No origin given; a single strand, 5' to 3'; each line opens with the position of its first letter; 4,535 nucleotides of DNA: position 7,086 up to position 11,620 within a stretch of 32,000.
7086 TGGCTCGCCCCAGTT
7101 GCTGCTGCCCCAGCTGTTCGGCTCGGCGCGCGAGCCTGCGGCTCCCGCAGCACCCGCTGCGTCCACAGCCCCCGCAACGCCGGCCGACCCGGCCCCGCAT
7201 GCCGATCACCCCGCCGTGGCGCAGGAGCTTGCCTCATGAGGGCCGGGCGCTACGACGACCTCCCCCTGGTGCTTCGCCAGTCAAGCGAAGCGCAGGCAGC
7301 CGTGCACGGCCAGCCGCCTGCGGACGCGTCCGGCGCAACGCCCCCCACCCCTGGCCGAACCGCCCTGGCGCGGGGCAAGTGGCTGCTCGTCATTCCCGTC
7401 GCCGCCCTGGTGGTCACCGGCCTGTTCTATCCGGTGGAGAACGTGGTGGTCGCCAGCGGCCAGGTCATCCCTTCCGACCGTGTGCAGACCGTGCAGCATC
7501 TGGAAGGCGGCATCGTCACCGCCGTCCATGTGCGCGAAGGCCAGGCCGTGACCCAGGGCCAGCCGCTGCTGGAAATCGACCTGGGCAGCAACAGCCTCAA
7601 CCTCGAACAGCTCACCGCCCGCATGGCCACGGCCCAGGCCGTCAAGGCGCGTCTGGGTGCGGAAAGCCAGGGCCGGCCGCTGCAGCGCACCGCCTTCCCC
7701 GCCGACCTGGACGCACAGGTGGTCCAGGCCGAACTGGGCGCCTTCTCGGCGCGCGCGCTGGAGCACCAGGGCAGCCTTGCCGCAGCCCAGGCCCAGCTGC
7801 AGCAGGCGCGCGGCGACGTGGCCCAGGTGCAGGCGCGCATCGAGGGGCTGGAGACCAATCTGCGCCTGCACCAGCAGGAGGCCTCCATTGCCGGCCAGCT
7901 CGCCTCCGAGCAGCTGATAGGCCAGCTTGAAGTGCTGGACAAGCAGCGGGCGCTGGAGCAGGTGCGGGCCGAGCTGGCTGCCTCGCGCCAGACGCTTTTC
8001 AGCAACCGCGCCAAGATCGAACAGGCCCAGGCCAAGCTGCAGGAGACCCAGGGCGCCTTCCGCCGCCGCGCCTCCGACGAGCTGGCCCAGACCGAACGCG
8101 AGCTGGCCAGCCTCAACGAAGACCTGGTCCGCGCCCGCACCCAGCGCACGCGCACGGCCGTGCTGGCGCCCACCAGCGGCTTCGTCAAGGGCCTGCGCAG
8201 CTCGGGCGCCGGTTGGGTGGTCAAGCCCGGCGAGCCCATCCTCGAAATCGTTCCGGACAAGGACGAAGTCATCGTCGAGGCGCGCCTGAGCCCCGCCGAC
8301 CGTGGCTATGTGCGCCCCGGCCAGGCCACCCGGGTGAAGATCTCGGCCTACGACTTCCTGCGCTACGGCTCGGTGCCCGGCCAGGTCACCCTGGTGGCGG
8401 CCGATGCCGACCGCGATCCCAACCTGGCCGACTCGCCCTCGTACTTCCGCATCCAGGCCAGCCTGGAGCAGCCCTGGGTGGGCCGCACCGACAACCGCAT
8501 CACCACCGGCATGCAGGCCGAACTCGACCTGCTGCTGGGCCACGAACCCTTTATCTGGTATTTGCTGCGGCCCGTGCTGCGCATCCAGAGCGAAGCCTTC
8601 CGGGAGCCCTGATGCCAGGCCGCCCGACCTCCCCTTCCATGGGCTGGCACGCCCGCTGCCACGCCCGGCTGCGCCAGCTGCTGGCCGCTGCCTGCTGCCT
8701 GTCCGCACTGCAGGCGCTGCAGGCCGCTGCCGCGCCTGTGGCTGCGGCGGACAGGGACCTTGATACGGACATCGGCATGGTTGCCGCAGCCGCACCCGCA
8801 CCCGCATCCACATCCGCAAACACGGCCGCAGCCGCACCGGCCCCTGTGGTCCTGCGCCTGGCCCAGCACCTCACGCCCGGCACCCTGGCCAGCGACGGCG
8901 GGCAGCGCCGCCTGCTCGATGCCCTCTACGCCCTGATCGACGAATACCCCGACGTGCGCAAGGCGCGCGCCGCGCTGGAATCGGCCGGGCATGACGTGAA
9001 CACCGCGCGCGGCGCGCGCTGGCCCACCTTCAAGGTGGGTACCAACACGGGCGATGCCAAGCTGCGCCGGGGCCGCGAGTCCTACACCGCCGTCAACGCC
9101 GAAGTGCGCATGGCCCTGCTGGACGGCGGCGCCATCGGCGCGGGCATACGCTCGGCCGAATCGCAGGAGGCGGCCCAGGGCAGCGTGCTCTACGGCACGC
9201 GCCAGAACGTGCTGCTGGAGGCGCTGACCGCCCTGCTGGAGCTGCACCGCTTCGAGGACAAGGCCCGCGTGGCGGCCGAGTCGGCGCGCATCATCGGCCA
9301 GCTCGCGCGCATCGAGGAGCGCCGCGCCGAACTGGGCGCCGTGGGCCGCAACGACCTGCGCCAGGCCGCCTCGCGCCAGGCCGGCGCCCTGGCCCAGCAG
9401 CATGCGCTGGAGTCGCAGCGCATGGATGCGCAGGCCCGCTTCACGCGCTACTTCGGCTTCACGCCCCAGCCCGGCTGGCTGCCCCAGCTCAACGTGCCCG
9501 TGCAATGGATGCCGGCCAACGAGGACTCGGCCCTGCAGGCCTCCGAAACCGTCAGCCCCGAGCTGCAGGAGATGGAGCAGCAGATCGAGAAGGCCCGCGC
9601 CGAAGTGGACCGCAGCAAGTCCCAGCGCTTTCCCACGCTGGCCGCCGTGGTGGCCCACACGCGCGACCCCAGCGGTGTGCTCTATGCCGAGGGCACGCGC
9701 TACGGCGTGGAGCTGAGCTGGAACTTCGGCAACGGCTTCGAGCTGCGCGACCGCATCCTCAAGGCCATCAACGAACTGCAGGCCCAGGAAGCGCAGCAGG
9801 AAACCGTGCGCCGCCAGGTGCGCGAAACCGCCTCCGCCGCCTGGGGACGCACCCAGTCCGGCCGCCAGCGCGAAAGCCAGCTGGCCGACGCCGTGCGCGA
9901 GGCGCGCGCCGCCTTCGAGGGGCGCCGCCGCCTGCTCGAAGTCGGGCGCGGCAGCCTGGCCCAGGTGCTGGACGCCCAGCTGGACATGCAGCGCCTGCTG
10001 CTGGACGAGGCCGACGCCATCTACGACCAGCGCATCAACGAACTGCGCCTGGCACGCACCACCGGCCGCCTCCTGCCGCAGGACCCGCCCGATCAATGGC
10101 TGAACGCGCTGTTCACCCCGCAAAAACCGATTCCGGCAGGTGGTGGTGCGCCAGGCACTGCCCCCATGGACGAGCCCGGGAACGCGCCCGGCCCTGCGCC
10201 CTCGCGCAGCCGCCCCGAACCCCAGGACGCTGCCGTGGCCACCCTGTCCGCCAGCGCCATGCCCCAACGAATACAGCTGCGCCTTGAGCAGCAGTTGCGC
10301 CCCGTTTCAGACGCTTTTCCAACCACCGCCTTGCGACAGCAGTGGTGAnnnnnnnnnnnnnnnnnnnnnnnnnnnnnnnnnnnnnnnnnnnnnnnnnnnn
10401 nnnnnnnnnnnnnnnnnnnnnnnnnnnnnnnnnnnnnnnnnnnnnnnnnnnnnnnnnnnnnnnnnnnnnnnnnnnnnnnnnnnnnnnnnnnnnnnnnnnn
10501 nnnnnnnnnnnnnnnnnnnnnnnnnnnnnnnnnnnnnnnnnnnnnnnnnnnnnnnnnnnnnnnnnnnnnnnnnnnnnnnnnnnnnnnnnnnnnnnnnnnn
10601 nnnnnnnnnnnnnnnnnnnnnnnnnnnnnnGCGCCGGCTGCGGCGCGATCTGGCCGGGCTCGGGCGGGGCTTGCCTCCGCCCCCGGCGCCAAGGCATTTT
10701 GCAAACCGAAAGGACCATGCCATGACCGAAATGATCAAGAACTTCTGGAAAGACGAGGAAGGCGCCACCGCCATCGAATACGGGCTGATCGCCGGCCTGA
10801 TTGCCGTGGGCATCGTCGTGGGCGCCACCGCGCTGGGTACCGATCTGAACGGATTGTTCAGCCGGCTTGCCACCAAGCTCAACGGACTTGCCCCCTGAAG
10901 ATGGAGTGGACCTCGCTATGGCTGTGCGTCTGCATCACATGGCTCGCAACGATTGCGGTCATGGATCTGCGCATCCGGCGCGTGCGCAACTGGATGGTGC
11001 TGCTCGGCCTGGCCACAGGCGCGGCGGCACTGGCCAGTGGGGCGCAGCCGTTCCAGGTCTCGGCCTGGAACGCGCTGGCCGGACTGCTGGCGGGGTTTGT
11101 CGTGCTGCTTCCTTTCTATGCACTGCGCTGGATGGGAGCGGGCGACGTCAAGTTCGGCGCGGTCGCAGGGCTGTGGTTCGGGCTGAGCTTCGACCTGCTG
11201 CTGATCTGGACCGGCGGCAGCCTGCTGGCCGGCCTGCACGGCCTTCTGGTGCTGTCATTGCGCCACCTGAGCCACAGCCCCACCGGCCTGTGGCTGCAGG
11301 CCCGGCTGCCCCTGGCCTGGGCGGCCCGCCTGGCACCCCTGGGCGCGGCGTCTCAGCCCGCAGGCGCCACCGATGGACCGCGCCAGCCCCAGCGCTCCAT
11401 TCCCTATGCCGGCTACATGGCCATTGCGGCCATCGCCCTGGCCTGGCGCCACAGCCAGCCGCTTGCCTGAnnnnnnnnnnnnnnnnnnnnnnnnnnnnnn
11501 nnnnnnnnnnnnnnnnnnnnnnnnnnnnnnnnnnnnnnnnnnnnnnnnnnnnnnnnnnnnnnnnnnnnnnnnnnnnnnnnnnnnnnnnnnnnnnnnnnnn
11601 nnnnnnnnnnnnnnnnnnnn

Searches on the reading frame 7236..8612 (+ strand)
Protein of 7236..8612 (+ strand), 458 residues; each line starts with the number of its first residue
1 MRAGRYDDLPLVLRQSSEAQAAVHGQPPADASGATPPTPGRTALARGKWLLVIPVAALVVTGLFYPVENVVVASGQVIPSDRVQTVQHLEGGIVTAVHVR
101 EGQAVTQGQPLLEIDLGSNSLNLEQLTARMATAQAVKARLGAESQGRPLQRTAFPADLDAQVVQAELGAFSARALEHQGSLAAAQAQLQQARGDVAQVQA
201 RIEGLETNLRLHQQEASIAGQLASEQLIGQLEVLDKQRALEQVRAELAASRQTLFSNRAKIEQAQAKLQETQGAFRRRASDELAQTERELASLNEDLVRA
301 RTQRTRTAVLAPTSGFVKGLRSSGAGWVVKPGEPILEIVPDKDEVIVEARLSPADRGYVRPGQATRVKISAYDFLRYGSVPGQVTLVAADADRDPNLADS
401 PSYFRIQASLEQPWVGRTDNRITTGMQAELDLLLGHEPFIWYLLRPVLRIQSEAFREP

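Call 5: search_protein_families(library=pfam, proteins=[window:7236-8612:+], max_evalue=0.01)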
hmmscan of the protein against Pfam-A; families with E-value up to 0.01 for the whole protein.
window:7236-8612:+ (458 aa): 4 families
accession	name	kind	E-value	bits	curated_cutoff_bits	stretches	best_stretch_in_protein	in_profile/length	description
PF13437.12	HlyD_3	-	1.1e-18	68.3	22.2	1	309-413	2-96/106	HlyD family secretion protein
PF16576.10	HlyD_D23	-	3.6e-10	39.9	30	1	246-392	55-189/214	Barrel-sandwich domain of CusB or HlyD membrane-fusion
PF13533.13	Biotin_lipoyl_2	-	1.2e-07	31.8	29.8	1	91-115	8-32/32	Biotin-lipoyl like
PF00364.28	Biotin_lipoyl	-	0.00029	21.1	22.1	0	87-114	46-73/73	Biotin-requiring enzyme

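Call 6: search_protein_families(library=ncbifam, proteins=[window:7236-8612:+], max_evalue=0.01)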
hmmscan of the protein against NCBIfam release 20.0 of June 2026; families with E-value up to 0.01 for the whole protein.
window:7236-8612:+ (458 aa): 15 families
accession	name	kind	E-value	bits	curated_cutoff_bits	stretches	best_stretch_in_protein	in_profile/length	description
TIGR01843.1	type_I_hlyD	subfamily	1e-97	327.8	208.65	1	48-457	8-421/422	HlyD family type I secretion periplasmic adaptor subunit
TIGR00998.1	8a0101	subfamily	1.8e-17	63.3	390.8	1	52-373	10-269/334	EmrA/EmrK family multidrug efflux transporter periplasmic adaptor subunit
TIGR01730.1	RND_mfp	subfamily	9.7e-15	54.3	94.9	2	224-392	50-215/322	efflux RND transporter periplasmic adaptor subunit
TIGR03794.1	NHLM_micro_HlyD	equivalog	1.5e-13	50.4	156.2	1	49-388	20-337/421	NHLP bacteriocin system secretion protein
TIGR01000.1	bacteriocin_acc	subfamily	1.7e-12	47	258.85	1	50-137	23-114/457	bacteriocin secretion accessory protein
NF007785.0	PRK10476.1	equivalog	1.2e-09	37.5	376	2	185-369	85-269/347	multidrug transporter subunit MdtN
NF007850.1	PRK10559.1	equivalog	8.1e-09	35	400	2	91-220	48-172/303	p-hydroxybenzoic acid efflux pump subunit AaeA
NF002939.0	PRK03598.1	equivalog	8.7e-09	35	393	2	242-371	136-267/332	secretion protein HlyD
NF011715.0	PRK15136.1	equivalog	6.9e-08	31.5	563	1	178-371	105-278/390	multidrug efflux MFS transporter periplasmic adaptor subunit EmrA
TIGR02169.1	SMC_prok_A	equivalog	8.1e-05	20.5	729.4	1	163-305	300-438/1165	chromosome segregation protein SMC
NF045904.1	RND-peri-MexE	equivalog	0.00012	21.2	714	1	91-204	71-180/390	multidrug efflux RND transporter periplasmic adaptor subunit MexE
NF008589.1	PRK11556.1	equivalog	0.00039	19.5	391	1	68-194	70-189/392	MdtA/MuxA family multidrug efflux RND transporter periplasmic adaptor subunit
TIGR02168.1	SMC_prok_B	equivalog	0.00089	17.1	567.35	1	123-307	227-412/1181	chromosome segregation protein SMC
TIGR00999.1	8a0102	subfamily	0.0022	17.1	319.3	0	277-371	61-155/271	CzcB/NccB family metal efflux transporter periplasmic adaptor subunit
NF045487.1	ASRP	equivalog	0.0054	15.4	300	1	177-303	147-264/593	archaea-specific SMC-related protein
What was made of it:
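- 7236..8612 (+): HlyD-family T1SS adaptor. TIGR01843 at 327.8 bits, above its cutoff (call 6).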

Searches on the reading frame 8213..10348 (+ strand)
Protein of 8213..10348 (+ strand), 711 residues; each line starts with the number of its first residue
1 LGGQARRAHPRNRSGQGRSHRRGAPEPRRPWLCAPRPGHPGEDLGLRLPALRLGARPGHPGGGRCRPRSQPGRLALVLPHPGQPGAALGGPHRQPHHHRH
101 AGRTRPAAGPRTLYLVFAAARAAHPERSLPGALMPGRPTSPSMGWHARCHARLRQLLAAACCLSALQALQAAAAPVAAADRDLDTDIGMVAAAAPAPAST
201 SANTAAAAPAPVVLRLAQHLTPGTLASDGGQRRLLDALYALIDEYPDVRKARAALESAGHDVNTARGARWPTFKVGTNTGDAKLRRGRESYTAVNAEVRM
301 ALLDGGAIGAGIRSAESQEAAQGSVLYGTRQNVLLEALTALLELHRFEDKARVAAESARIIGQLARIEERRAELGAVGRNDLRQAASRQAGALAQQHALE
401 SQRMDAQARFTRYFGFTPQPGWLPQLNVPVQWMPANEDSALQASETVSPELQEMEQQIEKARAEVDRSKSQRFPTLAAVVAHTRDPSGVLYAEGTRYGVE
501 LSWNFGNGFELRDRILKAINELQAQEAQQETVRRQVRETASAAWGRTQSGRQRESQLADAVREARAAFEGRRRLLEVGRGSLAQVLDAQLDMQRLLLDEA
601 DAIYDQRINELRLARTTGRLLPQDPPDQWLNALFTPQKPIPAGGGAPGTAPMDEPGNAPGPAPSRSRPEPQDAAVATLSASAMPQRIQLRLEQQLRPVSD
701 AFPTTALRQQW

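Call 5: search_protein_families(library=pfam, proteins=[window:8213-10348:+], max_evalue=0.01)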
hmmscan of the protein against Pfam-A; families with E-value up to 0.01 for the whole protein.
window:8213-10348:+ (711 aa): 1 family
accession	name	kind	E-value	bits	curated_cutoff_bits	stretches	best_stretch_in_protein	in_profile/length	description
PF02321.23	OEP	-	2.3e-50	171.4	22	2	439-618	3-187/187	Outer membrane efflux protein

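Call 6: search_protein_families(library=ncbifam, proteins=[window:8213-10348:+], max_evalue=0.01)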
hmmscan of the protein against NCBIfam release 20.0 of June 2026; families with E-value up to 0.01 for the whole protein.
window:8213-10348:+ (711 aa): 4 families
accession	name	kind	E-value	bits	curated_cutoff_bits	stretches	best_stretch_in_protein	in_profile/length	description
TIGR01844.1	type_I_sec_TolC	subfamily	2.4e-37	128.9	225.15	1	232-624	3-404/414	TolC family outer membrane protein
NF052390.1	efflux_OMP_AbuO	equivalog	2.6e-08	33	700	1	358-624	166-437/447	multidrug efflux outer membrane protein AbuO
TIGR01845.1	outer_NodT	subfamily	1.2e-06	27.7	210.05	1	240-410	278-453/460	efflux transporter outer membrane subunit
NF007002.0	PRK09465.1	equivalog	0.006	15.2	495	0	244-624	36-430/460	outer membrane channel protein TolC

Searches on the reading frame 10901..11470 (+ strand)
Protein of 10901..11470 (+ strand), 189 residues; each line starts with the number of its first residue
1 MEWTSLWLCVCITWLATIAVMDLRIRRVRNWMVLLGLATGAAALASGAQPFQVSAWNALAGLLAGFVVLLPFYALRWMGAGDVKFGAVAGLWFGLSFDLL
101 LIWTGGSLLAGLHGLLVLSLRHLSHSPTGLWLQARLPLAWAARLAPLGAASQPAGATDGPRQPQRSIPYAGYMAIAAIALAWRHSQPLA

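Call 5: search_protein_families(library=pfam, proteins=[window:10901-11470:+], max_evalue=0.01)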
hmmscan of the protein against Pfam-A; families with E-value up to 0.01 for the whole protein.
window:10901-11470:+ (189 aa): 1 family
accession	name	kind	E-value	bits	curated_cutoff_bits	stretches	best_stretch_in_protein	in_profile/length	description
PF01478.23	Peptidase_A24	-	4e-16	59.8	26.5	1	9-113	1-102/104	Type IV leader peptidase family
